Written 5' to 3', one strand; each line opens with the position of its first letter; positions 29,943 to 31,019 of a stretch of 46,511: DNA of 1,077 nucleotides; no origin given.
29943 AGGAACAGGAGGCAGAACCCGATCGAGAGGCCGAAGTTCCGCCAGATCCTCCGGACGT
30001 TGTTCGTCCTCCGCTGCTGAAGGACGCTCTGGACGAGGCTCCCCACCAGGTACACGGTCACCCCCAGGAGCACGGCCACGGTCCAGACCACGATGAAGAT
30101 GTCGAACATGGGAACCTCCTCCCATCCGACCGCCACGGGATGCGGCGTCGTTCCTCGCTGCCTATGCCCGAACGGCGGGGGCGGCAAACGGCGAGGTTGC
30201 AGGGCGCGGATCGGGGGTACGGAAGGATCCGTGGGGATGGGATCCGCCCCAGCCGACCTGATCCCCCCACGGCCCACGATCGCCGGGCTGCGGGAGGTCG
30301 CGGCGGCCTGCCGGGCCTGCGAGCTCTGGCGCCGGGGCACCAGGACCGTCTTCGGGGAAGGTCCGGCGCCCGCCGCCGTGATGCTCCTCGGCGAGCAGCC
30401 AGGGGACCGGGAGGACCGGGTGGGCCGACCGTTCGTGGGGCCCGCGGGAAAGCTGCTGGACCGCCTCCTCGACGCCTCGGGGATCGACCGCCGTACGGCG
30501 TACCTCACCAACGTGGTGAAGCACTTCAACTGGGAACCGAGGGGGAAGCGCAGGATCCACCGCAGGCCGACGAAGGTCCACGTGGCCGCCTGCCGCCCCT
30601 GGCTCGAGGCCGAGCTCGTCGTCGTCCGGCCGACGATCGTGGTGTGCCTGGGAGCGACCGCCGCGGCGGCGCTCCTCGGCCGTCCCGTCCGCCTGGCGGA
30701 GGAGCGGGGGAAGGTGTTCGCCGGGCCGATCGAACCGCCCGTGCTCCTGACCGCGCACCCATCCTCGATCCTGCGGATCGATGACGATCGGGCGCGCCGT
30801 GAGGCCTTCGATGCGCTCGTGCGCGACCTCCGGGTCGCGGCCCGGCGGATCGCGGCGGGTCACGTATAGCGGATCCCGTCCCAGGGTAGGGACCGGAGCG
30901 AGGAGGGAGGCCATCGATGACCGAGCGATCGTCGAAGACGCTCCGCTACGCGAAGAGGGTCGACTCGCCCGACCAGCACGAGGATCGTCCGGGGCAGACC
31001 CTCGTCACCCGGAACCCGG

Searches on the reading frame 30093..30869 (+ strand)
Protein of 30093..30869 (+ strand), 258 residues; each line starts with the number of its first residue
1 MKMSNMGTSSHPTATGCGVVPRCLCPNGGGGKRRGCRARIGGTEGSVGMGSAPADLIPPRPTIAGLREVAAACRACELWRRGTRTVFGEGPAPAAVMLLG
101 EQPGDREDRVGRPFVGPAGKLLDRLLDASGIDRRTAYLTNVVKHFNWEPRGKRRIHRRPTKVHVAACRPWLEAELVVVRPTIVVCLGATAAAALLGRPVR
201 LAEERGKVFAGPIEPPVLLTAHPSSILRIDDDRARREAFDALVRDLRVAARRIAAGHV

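Call 78: search_protein_families(library=pfam, proteins=[window:30093-30869:+], max_evalue=0.0001)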
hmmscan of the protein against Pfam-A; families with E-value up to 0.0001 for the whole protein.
window:30093-30869:+ (258 aa): 1 family
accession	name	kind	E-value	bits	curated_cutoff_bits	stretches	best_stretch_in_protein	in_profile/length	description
PF03167.25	UDG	-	2.6e-35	122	24.3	1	87-247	1-141/141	Uracil DNA glycosylase superfamily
